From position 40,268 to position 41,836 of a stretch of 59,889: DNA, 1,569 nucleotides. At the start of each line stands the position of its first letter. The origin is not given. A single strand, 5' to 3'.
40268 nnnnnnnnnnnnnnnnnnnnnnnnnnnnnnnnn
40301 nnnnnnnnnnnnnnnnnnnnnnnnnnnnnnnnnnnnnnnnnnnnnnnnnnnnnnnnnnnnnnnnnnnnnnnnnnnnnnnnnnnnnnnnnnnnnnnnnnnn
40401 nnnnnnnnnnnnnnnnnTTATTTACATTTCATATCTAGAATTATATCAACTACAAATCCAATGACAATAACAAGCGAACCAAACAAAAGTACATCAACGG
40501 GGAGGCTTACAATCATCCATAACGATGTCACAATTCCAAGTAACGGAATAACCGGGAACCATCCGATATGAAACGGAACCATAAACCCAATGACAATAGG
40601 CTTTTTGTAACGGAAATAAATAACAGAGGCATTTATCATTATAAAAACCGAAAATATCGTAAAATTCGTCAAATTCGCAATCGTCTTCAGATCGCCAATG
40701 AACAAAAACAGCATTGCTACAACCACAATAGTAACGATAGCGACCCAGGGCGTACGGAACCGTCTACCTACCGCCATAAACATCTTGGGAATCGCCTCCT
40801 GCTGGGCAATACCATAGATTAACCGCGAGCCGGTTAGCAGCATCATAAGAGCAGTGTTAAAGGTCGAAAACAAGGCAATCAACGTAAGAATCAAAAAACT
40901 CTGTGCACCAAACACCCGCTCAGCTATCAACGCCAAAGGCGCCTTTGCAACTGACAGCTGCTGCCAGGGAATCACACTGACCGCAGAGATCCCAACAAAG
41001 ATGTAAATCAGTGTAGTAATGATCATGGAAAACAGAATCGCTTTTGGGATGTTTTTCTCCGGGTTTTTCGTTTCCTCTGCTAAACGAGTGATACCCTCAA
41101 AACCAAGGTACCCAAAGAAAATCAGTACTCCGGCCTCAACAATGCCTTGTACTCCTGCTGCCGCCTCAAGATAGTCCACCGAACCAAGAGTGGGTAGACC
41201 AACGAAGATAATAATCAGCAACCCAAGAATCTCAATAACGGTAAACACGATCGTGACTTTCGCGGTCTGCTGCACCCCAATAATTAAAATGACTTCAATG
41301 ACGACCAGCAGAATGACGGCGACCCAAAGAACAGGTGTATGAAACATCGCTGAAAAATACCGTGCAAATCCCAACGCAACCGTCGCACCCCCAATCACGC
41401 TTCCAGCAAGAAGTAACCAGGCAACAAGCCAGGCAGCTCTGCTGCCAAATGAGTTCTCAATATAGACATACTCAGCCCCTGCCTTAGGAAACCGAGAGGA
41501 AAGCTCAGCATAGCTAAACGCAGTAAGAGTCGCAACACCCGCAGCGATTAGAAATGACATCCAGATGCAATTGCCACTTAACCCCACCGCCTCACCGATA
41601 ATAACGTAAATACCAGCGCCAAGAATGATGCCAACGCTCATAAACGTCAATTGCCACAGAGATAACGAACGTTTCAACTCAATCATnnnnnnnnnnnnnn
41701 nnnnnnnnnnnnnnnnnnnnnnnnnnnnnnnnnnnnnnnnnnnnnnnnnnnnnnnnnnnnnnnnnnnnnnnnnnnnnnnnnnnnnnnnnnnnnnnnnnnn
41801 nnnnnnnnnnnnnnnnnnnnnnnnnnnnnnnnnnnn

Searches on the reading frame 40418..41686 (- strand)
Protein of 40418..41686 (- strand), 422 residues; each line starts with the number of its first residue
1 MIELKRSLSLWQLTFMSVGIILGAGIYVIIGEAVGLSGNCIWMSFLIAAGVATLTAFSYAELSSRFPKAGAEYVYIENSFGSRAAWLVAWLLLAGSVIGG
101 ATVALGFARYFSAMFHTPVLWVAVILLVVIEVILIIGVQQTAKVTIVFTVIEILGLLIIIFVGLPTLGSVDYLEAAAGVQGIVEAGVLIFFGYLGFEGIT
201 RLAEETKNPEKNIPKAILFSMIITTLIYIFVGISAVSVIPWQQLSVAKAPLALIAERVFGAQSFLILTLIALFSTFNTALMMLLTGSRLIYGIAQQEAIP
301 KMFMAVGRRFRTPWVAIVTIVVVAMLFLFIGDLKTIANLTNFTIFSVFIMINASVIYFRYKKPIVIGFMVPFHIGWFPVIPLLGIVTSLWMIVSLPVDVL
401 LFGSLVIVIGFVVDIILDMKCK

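Call 11: search_protein_families(library=pfam, proteins=[window:40418-41686:-], max_evalue=0.01)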
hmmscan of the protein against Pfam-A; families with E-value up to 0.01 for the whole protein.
window:40418-41686:- (422 aa): 4 families
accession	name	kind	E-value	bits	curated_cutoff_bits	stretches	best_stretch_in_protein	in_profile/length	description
PF13520.12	AA_permease_2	-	7.9e-50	170.4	27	1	8-396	1-405/427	Amino acid permease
PF00324.27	AA_permease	-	3.2e-37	128.8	24.6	1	13-394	2-427/470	Amino acid permease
PF03845.19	Spore_permease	-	1.5e-08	34.3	23.4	1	8-252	2-247/321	Spore germination protein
PF07681.17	DoxX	-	0.0019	19.2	23.6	1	44-126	11-82/85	DoxX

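Call 41: find_homologous_proteins(query=window:40418-41686:-, max_evalue=1e-60)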
Query window:40418-41686:- (422 aa): 1331 proteins with E <= 1e-60 among 8000 candidates; the best 120 are listed.
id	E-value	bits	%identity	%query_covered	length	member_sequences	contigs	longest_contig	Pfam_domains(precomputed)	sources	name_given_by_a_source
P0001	2.2e-253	858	99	100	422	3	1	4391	PF13520.13,PF00324.28,PF03845.20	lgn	-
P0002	6.7e-213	725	81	100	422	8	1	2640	PF13520.13,PF00324.28,PF03845.20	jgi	-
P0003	3.7e-211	719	79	100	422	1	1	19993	PF13520.13,PF00324.28,PF03845.20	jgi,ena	jgi:APA family basic amino acid/polyamine antiporter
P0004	3.2e-210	716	81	100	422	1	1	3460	PF13520.13,PF00324.28,PF03845.20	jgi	jgi:APA family basic amino acid/polyamine antiporter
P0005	1.5e-209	714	79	100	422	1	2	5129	PF13520.13,PF00324.28,PF03845.20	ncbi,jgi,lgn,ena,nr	ncbi:MAG TPA: amino acid permease [Candidatus Thermoplasmatota archaeon]|nr:amino acid permease [Can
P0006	1.9e-209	714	79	100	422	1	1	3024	PF13520.13,PF00324.28,PF03845.20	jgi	jgi:APA family basic amino acid/polyamine antiporter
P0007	1.9e-209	714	80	100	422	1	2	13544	PF13520.13,PF00324.28,PF03845.20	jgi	jgi:APA family basic amino acid/polyamine antiporter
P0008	2.8e-209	713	79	100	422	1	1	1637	PF13520.13,PF00324.28,PF03845.20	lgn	-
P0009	6.7e-209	712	79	100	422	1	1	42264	PF13520.13,PF00324.28,PF03845.20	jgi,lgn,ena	-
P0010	1.6e-208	710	80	100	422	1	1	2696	PF13520.13,PF00324.28,PF03845.20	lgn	-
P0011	2.7e-208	710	77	100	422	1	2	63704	PF13520.13,PF00324.28,PF03845.20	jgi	jgi:basic amino acid/polyamine antiporter, APA family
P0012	2.7e-208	710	78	100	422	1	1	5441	PF13520.13,PF00324.28,PF03845.20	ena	-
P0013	4.2e-208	709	79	100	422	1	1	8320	PF13520.13,PF00324.28,PF03845.20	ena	-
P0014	4.6e-208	709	77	100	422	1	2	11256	PF13520.13,PF00324.28,PF03845.20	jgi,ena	-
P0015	6.9e-208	708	79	95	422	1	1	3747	PF13520.13,PF00324.28,PF03845.20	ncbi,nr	ncbi:MAG: amino acid permease [Candidatus Thermoplasmatota archaeon]|nr:amino acid permease [Candida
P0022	1.1e-201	688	77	100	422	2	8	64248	PF13520.13,PF00324.28,PF03845.20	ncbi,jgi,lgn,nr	ncbi:MAG: amino acid transporter [Thermoplasmata archaeon M9B2D]|nr:MAG: amino acid transporter [The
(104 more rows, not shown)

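Call 43: find_encoding_contigs(protein=P0003, flank=5000, max_places=2)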
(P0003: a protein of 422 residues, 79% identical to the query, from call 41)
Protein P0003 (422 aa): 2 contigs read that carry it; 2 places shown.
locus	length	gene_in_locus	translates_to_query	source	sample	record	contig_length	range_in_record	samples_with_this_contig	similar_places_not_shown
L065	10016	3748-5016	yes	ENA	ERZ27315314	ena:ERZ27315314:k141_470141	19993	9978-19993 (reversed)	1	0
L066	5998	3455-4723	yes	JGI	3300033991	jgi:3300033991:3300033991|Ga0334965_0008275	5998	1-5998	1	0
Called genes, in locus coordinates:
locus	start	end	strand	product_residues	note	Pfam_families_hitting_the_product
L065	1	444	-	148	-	?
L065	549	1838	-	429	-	PF13173:AAA_14, PF13635:DUF4143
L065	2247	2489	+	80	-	-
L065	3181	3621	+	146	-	PF13404:HTH_AsnC-type, PF13412:HTH_24, PF01047:MarR (weak), PF01638:HxlR (faint), PF08279:HTH_11 (weak), PF12840:HTH_20 (faint), PF01037:AsnC_trans_reg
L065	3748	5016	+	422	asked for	PF00324:AA_permease, PF03845:Spore_permease, PF13520:AA_permease_2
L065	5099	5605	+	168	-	-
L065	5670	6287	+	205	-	PF00753:Lactamase_B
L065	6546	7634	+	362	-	PF04015:DUF362, PF13183:Fer4_8 (faint), PF00037:Fer4 (weak), PF13187:Fer4_9 (weak), PF13237:Fer4_10 (weak), PF14697:Fer4_21 (weak), PF12838:Fer4_7 (weak), PF00037:Fer4 (weak), +2 more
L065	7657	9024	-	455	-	PF07992:Pyr_redox_2, PF13434:Lys_Orn_oxgnase (faint), PF13738:Pyr_redox_3, PF00070:Pyr_redox, PF02852:Pyr_redox_dim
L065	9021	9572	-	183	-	PF04832:SOUL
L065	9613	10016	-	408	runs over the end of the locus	PF03168:LEA_2 (faint)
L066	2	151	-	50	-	?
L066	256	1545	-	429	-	PF13173:AAA_14, PF13635:DUF4143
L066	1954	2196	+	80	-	-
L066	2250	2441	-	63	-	-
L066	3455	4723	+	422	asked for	PF00324:AA_permease, PF03845:Spore_permease, PF13520:AA_permease_2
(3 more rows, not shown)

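Call 44: find_encoding_contigs(protein=P0009, flank=5000, max_places=2)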
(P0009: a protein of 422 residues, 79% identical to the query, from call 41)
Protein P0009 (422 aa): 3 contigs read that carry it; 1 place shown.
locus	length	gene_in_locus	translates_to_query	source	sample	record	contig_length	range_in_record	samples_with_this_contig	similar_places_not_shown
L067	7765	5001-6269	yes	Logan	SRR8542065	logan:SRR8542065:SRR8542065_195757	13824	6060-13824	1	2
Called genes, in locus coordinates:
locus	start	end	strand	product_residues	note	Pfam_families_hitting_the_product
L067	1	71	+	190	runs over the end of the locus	PF00258:Flavodoxin_1 (weak), PF12724:Flavodoxin_5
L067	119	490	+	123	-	PF19609:DUF6114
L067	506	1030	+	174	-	PF15956:DUF4760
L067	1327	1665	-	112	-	PF07883:Cupin_2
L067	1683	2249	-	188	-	PF03773:ArsP_1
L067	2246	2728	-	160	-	PF03773:ArsP_1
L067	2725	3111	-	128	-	PF03551:PadR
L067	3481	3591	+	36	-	-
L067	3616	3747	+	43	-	-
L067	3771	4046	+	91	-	-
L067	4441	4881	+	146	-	PF13404:HTH_AsnC-type, PF13412:HTH_24, PF01047:MarR (weak), PF08279:HTH_11 (weak), PF12840:HTH_20 (weak), PF13730:HTH_36 (faint), PF01037:AsnC_trans_reg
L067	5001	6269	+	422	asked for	PF00324:AA_permease, PF03845:Spore_permease, PF13520:AA_permease_2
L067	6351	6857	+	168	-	-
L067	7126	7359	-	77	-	-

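Call 45: find_encoding_contigs(protein=P0011, flank=5000, max_places=2)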
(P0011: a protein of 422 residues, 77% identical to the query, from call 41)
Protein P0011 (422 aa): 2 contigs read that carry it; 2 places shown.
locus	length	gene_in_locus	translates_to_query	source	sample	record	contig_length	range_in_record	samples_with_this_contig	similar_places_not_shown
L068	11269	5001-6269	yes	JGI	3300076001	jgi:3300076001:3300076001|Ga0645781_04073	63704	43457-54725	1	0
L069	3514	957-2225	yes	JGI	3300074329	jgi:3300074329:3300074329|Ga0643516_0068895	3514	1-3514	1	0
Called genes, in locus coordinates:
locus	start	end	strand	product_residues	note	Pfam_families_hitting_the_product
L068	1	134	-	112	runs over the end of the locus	PF07883:Cupin_2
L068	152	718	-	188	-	PF03773:ArsP_1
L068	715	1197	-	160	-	PF03773:ArsP_1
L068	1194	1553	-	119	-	PF03551:PadR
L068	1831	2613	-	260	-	PF13635:DUF4143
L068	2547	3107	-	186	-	PF01637:ATPase_2, PF13173:AAA_14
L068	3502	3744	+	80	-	-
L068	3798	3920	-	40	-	-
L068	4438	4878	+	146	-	PF13404:HTH_AsnC-type, PF13412:HTH_24, PF08279:HTH_11 (weak), PF01037:AsnC_trans_reg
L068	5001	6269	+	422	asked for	PF00324:AA_permease, PF03845:Spore_permease, PF13520:AA_permease_2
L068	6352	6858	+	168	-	-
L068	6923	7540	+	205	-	PF00753:Lactamase_B, PF14597:Lactamase_B_5 (weak)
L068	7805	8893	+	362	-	PF04015:DUF362, PF00037:Fer4 (weak), PF12797:Fer4_2 (faint), PF13237:Fer4_10 (weak), PF14697:Fer4_21 (weak), PF12837:Fer4_6 (faint), PF12838:Fer4_7 (weak), PF13187:Fer4_9 (weak)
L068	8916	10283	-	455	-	PF07992:Pyr_redox_2, PF13434:Lys_Orn_oxgnase (faint), PF13738:Pyr_redox_3, PF00070:Pyr_redox, PF02852:Pyr_redox_dim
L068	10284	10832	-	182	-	PF04832:SOUL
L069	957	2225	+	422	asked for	PF00324:AA_permease, PF03845:Spore_permease, PF13520:AA_permease_2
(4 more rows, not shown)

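Call 46: find_encoding_contigs(protein=P0022, flank=5000, max_places=2)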
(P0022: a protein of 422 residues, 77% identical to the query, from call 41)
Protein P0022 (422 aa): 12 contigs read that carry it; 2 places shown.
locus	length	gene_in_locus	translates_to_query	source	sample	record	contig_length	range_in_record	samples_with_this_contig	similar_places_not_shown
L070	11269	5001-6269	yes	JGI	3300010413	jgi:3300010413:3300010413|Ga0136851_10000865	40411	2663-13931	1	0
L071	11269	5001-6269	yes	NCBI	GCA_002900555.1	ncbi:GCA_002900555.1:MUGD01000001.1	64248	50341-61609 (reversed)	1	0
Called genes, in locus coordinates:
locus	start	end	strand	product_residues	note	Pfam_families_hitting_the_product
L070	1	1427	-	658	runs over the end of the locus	PF01839:FG-GAP (faint), PF13517:FG-GAP_3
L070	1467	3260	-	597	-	PF02129:Peptidase_S15, PF08530:PepX_C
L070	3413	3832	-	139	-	PF11667:DUF3267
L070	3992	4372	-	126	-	-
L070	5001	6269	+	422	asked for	PF00324:AA_permease, PF03845:Spore_permease, PF13520:AA_permease_2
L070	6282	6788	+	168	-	-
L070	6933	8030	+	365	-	PF00924:MS_channel_2nd, PF21082:MS_channel_3rd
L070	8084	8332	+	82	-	-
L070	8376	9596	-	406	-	PF21269:TreT_GT1, PF00534:Glycos_transf_1, PF13692:Glyco_trans_1_4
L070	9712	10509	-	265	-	PF02358:Trehalose_PPase, PF05116:S6PP (faint), PF08282:Hydrolase_3 (weak)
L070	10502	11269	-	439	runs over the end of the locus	PF00982:Glyco_transf_20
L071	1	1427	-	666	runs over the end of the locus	PF13517:FG-GAP_3, PF01839:FG-GAP (faint), PF13517:FG-GAP_3 (weak)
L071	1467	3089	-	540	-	PF02129:Peptidase_S15, PF08530:PepX_C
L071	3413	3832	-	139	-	PF11667:DUF3267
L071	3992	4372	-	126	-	-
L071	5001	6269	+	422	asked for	PF00324:AA_permease, PF03845:Spore_permease, PF13520:AA_permease_2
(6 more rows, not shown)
